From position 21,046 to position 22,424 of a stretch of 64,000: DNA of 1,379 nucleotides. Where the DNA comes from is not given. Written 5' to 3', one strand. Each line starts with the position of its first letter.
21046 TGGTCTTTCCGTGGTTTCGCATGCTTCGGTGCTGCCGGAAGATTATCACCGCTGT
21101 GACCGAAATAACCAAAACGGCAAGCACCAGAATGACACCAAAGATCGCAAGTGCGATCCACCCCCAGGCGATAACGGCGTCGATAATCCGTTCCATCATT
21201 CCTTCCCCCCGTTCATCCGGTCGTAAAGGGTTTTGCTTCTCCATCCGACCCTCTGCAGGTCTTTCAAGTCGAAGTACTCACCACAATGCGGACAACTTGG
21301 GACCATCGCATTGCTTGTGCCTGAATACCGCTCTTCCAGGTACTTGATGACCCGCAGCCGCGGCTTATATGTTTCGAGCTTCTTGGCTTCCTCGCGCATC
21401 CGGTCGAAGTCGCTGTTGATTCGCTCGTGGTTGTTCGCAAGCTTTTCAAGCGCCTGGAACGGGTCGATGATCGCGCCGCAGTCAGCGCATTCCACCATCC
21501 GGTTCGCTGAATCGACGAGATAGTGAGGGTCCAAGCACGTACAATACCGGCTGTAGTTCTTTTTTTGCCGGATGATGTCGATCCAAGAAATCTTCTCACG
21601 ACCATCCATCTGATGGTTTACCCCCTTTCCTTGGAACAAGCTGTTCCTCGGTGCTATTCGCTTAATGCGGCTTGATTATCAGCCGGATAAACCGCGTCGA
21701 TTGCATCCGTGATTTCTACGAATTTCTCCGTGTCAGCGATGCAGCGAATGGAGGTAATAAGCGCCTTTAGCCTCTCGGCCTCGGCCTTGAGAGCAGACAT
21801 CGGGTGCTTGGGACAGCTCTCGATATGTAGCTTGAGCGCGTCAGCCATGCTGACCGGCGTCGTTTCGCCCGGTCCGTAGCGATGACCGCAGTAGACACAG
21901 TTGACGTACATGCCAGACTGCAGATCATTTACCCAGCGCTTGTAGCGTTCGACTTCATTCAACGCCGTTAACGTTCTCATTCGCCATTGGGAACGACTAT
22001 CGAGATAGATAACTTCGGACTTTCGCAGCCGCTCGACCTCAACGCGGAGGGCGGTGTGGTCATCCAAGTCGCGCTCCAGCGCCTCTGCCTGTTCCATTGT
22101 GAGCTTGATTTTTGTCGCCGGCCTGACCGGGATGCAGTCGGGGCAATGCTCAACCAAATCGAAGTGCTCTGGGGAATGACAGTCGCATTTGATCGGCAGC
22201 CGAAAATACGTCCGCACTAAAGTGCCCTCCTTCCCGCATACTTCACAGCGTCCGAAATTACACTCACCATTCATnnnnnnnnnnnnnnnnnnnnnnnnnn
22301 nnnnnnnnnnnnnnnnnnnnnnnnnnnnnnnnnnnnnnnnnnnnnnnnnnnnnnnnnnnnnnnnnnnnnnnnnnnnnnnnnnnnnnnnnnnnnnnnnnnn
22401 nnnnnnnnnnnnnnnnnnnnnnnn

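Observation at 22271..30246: Radical-SAM / Fe-S rich nucleic-acid modification island in the early-middle region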

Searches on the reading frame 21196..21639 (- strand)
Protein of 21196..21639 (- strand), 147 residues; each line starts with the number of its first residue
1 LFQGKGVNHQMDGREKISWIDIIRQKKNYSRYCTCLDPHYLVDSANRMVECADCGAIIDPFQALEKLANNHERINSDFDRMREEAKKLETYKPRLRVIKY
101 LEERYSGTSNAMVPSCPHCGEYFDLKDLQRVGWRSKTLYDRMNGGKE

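Call 4: search_protein_families(library=pfam, max_evalue=0.01, proteins=[window:21196-21639:-])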
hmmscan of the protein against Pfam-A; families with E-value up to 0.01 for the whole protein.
window:21196-21639:- (147 aa): 6 families
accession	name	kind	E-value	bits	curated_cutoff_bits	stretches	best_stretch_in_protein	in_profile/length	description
PF24460.1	DUF7575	-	0.00074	19.3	28.5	0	113-124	3-14/28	Domain of unknown function (DUF7575)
PF13248.11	Zn_ribbon_3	-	0.00076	19.3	27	0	115-123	4-11/26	zinc-ribbon domain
PF25207.1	DUF7837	-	0.0041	17.5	27.8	0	45-60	31-46/47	Domain of unknown function (DUF7837)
PF08271.17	Zn_Ribbon_TF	-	0.0066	16.4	29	0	35-61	6-32/43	TFIIB zinc-binding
PF14354.12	Lar_restr_allev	-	0.0067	17.1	28.6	0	41-62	24-34/58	Restriction alleviation protein Lar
PF23455.1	DUF7129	-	0.0099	16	30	0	35-56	14-35/45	Domain of unknown function (DUF7129)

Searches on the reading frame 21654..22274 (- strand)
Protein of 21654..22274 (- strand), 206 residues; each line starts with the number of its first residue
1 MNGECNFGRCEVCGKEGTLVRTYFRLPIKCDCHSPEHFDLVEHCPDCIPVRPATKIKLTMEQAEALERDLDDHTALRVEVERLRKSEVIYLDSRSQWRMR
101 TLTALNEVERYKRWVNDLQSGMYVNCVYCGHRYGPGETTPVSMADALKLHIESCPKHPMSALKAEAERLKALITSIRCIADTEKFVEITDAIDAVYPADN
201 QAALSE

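Call 4: search_protein_families(library=pfam, max_evalue=0.01, proteins=[window:21654-22274:-])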
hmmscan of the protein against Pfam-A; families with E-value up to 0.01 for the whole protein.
window:21654-22274:- (206 aa): 0 families
